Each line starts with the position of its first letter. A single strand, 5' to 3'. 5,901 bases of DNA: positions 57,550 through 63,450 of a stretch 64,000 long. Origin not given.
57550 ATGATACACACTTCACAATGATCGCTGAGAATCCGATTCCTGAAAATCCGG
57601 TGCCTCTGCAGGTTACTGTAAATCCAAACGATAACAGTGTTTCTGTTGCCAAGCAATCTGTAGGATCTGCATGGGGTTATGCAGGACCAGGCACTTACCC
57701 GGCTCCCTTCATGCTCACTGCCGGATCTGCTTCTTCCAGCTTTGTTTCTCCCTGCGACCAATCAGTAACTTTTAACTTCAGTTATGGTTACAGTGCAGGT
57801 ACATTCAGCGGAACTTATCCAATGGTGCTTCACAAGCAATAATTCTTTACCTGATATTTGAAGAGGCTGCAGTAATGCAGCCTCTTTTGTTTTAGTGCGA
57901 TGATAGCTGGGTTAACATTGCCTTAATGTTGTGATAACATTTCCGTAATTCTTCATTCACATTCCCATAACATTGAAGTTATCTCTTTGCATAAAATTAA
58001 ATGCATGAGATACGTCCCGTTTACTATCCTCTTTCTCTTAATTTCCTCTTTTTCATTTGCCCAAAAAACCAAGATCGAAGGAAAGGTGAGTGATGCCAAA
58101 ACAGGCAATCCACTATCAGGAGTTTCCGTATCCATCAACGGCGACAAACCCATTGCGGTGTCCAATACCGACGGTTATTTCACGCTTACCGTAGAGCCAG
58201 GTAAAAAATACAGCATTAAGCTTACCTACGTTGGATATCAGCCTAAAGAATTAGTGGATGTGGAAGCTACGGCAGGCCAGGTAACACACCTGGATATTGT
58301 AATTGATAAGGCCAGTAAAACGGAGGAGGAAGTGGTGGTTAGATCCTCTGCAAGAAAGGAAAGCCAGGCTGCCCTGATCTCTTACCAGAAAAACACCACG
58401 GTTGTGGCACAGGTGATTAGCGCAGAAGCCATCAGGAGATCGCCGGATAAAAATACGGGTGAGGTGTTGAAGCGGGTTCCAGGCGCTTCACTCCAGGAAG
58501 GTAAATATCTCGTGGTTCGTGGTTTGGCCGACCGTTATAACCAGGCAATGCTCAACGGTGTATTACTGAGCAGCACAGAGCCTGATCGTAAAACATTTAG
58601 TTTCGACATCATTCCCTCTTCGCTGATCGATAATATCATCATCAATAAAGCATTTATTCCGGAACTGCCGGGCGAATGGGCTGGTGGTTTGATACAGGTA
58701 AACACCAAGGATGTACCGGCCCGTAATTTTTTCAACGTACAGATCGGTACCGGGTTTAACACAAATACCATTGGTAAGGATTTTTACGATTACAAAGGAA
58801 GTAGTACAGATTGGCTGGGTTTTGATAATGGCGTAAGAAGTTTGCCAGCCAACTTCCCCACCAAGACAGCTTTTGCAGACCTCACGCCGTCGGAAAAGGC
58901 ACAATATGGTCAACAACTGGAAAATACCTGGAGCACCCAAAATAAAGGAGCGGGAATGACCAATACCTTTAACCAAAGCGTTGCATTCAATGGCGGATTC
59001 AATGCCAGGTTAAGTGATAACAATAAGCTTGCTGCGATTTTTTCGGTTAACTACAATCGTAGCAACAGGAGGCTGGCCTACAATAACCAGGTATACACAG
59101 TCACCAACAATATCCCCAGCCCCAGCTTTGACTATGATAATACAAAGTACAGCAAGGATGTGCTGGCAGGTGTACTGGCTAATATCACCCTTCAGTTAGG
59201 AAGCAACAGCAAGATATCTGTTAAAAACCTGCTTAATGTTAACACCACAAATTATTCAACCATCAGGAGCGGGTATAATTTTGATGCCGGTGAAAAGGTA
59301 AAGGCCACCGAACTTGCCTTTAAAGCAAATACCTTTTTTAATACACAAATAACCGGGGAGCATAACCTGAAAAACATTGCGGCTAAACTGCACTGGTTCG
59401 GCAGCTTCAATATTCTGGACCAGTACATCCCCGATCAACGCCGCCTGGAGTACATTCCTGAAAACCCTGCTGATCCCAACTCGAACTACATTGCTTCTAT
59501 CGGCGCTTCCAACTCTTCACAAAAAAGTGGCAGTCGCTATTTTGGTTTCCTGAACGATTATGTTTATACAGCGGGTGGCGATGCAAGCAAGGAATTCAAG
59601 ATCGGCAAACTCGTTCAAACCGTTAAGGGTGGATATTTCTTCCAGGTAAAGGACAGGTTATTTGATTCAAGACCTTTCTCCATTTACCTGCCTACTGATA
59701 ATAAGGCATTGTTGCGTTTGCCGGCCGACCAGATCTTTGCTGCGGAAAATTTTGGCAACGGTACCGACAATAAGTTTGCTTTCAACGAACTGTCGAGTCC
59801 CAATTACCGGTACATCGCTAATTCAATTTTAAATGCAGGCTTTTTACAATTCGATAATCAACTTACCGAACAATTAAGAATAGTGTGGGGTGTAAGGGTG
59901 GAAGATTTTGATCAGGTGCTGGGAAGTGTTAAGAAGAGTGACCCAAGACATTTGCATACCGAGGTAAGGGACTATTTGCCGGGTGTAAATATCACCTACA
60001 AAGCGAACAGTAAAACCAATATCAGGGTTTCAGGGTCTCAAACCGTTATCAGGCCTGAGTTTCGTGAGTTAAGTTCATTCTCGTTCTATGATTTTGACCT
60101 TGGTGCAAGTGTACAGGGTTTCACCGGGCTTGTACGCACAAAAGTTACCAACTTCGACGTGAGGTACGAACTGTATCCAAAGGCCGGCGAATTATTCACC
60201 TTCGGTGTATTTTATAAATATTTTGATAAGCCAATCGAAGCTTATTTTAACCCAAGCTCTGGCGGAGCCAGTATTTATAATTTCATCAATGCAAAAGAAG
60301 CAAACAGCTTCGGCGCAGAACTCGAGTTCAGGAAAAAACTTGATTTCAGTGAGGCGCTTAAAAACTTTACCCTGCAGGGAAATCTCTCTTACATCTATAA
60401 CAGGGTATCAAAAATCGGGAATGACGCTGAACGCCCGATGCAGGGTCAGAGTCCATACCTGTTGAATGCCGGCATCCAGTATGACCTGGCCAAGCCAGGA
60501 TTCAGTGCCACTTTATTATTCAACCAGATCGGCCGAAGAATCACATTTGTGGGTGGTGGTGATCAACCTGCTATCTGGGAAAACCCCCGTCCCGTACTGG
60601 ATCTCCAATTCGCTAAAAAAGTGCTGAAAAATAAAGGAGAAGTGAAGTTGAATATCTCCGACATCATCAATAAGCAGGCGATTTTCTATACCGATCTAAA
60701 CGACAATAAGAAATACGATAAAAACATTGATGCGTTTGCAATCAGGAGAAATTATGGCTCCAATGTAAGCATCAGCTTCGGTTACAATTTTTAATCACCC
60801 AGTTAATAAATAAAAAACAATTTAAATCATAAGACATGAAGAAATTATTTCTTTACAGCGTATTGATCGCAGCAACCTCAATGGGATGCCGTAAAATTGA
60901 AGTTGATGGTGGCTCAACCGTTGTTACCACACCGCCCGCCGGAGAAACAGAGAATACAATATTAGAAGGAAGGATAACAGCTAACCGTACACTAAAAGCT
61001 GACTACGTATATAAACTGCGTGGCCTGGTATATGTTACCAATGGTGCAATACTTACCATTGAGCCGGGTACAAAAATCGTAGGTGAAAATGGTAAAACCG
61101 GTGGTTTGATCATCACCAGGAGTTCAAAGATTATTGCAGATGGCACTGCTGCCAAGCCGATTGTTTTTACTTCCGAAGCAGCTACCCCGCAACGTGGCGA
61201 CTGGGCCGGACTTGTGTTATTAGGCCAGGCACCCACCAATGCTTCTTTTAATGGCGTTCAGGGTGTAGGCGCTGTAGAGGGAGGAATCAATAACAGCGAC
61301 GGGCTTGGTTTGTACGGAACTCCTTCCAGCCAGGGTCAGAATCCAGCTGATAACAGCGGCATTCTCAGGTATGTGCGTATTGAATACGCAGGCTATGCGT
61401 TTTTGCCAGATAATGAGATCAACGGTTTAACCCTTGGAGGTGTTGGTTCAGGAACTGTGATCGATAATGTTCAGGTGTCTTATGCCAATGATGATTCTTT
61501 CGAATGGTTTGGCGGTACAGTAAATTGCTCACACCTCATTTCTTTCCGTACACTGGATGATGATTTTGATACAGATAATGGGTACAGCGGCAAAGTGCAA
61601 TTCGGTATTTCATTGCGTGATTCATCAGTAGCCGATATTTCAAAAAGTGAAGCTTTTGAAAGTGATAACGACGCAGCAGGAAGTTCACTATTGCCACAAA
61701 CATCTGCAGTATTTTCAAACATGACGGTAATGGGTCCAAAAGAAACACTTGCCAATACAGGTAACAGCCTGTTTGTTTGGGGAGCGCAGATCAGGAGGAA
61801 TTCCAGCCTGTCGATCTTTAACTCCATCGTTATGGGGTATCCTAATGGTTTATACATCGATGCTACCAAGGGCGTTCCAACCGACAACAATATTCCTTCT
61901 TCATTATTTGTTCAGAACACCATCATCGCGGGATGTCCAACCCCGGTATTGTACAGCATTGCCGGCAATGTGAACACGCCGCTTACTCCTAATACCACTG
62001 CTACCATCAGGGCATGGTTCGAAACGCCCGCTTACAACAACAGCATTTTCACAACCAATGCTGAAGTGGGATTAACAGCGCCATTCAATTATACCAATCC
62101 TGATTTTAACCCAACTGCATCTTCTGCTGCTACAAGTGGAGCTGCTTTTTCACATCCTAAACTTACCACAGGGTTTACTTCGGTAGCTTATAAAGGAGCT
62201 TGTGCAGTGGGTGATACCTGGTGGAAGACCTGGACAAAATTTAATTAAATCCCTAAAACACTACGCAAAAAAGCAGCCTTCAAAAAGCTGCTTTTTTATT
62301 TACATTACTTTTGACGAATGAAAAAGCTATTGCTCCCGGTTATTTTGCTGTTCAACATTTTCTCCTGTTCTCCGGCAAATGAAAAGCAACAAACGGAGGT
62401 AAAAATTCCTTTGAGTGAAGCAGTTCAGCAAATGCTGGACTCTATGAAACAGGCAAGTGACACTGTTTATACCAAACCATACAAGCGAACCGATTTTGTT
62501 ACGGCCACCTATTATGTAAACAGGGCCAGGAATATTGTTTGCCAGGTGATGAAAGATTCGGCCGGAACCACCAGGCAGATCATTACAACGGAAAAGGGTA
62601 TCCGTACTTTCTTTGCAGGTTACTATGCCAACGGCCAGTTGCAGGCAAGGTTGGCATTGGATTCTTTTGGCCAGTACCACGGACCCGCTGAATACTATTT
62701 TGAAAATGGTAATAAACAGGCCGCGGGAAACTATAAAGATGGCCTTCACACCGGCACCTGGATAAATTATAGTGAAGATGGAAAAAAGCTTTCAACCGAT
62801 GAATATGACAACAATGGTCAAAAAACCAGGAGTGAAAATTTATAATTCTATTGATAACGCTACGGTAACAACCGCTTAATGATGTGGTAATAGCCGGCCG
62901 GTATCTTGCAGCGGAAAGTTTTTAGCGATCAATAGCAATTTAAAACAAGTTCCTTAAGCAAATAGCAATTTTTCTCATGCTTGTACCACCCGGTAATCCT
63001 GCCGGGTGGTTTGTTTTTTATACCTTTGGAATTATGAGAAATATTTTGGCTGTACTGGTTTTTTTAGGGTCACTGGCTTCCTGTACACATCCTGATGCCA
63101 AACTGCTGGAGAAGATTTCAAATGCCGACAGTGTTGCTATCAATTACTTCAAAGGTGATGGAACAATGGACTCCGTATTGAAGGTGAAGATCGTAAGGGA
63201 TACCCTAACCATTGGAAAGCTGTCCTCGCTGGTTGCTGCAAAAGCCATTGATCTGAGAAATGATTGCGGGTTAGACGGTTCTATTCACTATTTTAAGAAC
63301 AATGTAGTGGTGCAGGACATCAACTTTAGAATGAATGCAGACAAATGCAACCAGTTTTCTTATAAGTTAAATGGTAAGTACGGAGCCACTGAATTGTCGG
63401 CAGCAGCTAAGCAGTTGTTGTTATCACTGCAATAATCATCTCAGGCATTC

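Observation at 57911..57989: Six direct repeats at exact 11-bp spacing directly upstream of a TonB receptor: Pho-box-like activator array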

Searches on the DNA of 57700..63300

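Call 57: search_rna_families(source=window, start=57700, end=63300, threshold=evalue, max_evalue=1)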
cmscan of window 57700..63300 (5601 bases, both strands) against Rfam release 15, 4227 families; matches with E-value up to 1: 1.
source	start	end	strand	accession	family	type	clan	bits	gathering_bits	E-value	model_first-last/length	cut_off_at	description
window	57842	57894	+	RF04333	Plastid-ycf3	Intron;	-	18.2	55.2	0.94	1-47/47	no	Plastid-ycf3 group II-D1 intron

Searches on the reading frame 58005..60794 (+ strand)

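Call 4: search_protein_families(library=pfam, proteins=[window:58005-60794:+])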
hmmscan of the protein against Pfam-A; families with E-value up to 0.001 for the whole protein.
window:58005-60794:+ (929 aa): 5 families
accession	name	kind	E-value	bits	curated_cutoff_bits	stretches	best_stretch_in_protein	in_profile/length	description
PF00593.30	TonB_dep_Rec_b-barrel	-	8.5e-17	62.6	27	1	444-852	60-396/436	TonB dependent receptor-like, beta-barrel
PF13715.12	CarbopepD_reg_2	-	7.7e-16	58.3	32.2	1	24-112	1-88/88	CarboxypepD_reg-like domain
PF13620.12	CarboxypepD_reg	-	1.9e-13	51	32.3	1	24-99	2-80/82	Carboxypeptidase regulatory-like domain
PF07715.20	Plug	-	1.5e-10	41.9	23.9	1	129-215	3-92/107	TonB-dependent Receptor Plug Domain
PF25020.1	TTR_TEN1-4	-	0.001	19.4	27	0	20-82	5-68/86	Teneurin TTR-like domain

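Call 6: search_protein_families(library=ncbifam, proteins=[window:58005-60794:+])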
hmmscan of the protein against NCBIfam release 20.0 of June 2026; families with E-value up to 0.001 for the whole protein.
window:58005-60794:+ (929 aa): 2 families
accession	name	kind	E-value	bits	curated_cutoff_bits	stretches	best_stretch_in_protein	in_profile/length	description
TIGR01782.1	TonB-Xanth-Caul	subfamily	1.3e-48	165.9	310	2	109-254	3-156/868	TonB-dependent receptor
NF007478.2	PRK10064.1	equivalog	5.4e-06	24.9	745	1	104-240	27-163/663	catecholate siderophore receptor CirA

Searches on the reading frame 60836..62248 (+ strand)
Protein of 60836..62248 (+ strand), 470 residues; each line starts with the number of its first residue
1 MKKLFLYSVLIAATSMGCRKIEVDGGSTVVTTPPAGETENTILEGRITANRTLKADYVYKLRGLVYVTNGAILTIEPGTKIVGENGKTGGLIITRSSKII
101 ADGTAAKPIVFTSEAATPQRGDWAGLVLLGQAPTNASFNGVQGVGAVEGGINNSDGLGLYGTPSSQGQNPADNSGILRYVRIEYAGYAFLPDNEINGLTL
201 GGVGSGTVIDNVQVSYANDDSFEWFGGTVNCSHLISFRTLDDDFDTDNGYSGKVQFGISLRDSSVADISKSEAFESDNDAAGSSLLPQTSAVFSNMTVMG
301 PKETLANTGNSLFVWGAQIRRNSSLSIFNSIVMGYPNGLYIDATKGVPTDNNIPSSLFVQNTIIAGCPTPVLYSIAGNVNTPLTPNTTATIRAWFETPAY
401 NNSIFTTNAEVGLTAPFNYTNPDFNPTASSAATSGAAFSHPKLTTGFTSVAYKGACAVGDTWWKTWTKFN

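Call 4: search_protein_families(library=pfam, proteins=[window:60836-62248:+])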
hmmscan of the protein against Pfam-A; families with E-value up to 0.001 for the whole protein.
window:60836-62248:+ (470 aa): 0 families

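Call 6: search_protein_families(library=ncbifam, proteins=[window:60836-62248:+])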
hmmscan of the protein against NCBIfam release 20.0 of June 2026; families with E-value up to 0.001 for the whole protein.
window:60836-62248:+ (470 aa): 0 families

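Call 31: search_solved_structures(query=window:60836-62248:+, max_evalue=1)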
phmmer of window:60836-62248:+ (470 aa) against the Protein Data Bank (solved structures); distinct sequences matched with E-value up to 1: 0.

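Call 32: find_homologous_proteins(query=window:60836-62248:+)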
Query window:60836-62248:+ (470 aa): 7996 proteins with E <= 0.001 among 8000 candidates; the best 120 are listed.
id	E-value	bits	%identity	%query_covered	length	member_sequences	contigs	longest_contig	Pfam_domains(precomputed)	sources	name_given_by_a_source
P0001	0.0e+0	1049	100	100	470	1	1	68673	PF28492.1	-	-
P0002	6.1e-273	924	87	100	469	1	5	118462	PF28492.1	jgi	jgi:hypothetical protein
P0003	2.0e-272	922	87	100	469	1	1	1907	PF28492.1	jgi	jgi:hypothetical protein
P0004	5.8e-272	921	87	100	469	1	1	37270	PF28492.1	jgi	jgi:hypothetical protein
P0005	4.0e-271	918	86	100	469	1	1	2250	PF28492.1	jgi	-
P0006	1.6e-270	916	86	100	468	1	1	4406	PF28492.1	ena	-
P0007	8.9e-270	913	86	100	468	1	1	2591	PF28492.1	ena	-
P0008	1.2e-269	913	87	100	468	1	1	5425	PF28492.1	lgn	-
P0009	1.5e-269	913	86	100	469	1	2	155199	PF28492.1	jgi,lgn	jgi:hypothetical protein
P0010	2.5e-269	912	86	100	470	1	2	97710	PF28492.1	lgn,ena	-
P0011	4.1e-269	911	86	100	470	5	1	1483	PF28492.1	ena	-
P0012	2.1e-268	909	85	100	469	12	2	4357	PF28492.1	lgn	-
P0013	2.2e-268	909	85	100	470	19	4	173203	PF28492.1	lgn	-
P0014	2.3e-268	909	86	100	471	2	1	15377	PF28492.1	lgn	-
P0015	2.8e-268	909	86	100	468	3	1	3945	PF28492.1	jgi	jgi:hypothetical protein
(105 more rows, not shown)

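Call 56: predict_structure(alignment_id=A1)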
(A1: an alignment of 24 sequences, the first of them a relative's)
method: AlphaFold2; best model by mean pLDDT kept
length: 470 residues; sequences in the alignment: 24
mean_pLDDT: 44.3   pTM: 0.43
mean pLDDT of the five models: 44.3, 43.7, 35.9, 34.2, 32.8
residues with pLDDT >= 90: 0; 70-90: 56; 50-70: 73; < 50: 341
segments of 3 or more residues with pLDDT < 50: 1-39, 128-173, 185-197, 199-206, 215-325, 336-338, 340-361, 370-403, 412-470
pLDDT, mean of each block of 10 residues (from residue 1): 39 30 31 39 79 85 70 83 67 68 72 62 50 29 24 27 28 54 45 40 48 44 29 31 27 30 32 27 34 45 35 38 47 52 35 42 53 36 37 44 52 43 39 46 43 37 33
secondary structure, 60 per line:
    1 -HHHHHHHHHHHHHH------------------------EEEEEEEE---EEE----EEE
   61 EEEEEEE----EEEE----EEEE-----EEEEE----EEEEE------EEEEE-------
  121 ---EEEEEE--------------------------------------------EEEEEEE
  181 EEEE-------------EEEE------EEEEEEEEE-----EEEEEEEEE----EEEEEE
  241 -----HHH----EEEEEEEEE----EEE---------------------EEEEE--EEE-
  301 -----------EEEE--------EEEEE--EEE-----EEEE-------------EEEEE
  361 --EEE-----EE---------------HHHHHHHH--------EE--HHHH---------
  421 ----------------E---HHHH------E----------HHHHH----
elements in order: H2-15 E40-47 E51-53 E58-67 E72-75 E80-83 E89-93 E98-102 E109-113 E124-129 E174-184 E198-201 E208-216 E222-230 E235-240 E253-261 E266-268 E290-294 E297-299 E312-315 E324-328 E331-333 E339-342 E356-360 E363-365 H388-395 H408-411 H441-444 H462-466

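Call 68: find_related_loci(query=A1, collection=genome_contigs, flank=6000)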
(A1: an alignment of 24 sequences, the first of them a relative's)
Query A1 (470 aa) in genome_contigs; peptide patterns used: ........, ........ (x = any residue, [..] = any of these).
422 stretches matched a pattern; 415 encode a relative of the query (tblastn E <= 1e-3); the best 80 are kept; 80 distinct loci.
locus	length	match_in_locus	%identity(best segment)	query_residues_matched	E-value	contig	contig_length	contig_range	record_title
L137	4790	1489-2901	86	1-470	0e+0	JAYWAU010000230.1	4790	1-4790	MAG: Ferruginibacter sp. isolate GL93_DN_metabat_44_sub GL93_DN_metabat_44_sub_229, whole genome shotgun sequence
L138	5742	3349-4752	86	1-469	0e+0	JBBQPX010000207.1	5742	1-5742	MAG: Chitinophagales bacterium isolate Co_metawrap_1535 Cmw_1535_k141_503545_length_5742_cov_6.9957, whole genome shotgu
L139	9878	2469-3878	84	1-470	0e+0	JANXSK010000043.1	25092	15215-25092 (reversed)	MAG: Ferruginibacter sp. isolate 337R_metabat_160 337R_k141_480510, whole genome shotgun sequence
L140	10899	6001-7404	85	1-470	0e+0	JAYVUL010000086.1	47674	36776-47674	MAG: Chitinophagaceae bacterium isolate GL74_UP_metabinner_8 GL74_UP_metabinner_8_85, whole genome shotgun sequence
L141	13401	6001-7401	85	4-470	0e+0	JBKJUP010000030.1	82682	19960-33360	MAG: Ferruginibacter sp. isolate ant_bin.75 S1Ck117_3316681_flag_0_multi_24.9942_len_82682, whole genome shotgun sequenc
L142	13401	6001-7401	85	4-470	0e+0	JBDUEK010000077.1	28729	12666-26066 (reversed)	MAG: Ferruginibacter sp. isolate cluster4_bin.93 NODE_2304_length_28729_cov_16.069680, whole genome shotgun sequence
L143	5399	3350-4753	84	1-470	0e+0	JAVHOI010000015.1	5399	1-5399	MAG: Ferruginibacter sp. isolate auto_39_19 WB_2019_0_2um_10675_length_5399_cov_11, whole genome shotgun sequence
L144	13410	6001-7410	84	1-470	0e+0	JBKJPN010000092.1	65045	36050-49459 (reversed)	MAG: Ferruginibacter sp. isolate ant_bin.460 k117_1766657, whole genome shotgun sequence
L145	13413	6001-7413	85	1-470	0e+0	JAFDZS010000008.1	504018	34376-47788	MAG: Bacteroidetes bacterium isolate SZAS-9 BACT-AMP-5__8__length-504018, whole genome shotgun sequence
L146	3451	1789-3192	83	1-469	0e+0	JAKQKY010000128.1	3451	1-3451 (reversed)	MAG: Bacteroidota bacterium isolate USDV_maxbin.140 k141_1861506, whole genome shotgun sequence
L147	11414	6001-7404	84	1-469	0e+0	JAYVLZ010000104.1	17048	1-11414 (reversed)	MAG: Chitinophagaceae bacterium isolate GL56_Down_metabinner_7 GL56_Down_metabinner_7_103, whole genome shotgun sequence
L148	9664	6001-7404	85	1-470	0e+0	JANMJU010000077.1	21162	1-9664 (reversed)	MAG: Chitinophagaceae bacterium isolate OTE_64_metabat_332 OTE_64_k141_4952568, whole genome shotgun sequence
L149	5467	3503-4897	84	5-470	0e+0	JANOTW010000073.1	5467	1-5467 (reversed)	MAG: Ferruginibacter sp. isolate VAR_39_metabat_230 VAR_39_k141_6322264, whole genome shotgun sequence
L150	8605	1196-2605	84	1-470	0e+0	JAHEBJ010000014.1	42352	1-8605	MAG: Sphingobacteriales bacterium isolate Ww137 NODE_1379_length_42352_cov_7.848145, whole genome shotgun sequence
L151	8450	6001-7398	84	4-469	0e+0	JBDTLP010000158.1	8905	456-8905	MAG: Ferruginibacter sp. isolate cluster3_bin.103 NODE_37393_length_8905_cov_10.567458, whole genome shotgun sequence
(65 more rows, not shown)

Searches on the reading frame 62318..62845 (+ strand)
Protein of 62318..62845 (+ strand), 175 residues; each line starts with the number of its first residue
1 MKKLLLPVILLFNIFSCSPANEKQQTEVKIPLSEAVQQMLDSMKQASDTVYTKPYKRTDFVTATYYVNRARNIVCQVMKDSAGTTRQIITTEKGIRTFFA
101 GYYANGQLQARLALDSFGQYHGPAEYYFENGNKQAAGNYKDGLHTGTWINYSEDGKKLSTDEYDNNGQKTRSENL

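Call 4: search_protein_families(library=pfam, proteins=[window:62318-62845:+])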
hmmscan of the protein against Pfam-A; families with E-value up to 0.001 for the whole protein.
window:62318-62845:+ (175 aa): 1 family
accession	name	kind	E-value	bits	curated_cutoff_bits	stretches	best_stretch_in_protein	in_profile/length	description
PF07661.19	MORN_2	-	8.3e-08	32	29.6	0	121-141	2-22/22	MORN repeat variant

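Call 6: search_protein_families(library=ncbifam, proteins=[window:62318-62845:+])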
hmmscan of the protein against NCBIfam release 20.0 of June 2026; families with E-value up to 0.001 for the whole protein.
window:62318-62845:+ (175 aa): 1 family
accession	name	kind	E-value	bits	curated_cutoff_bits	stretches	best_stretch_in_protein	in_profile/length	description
NF033566.1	adhes_LIC20035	equivalog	0.00017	20.5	250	1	42-162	111-234/434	LIC20035 family adhesin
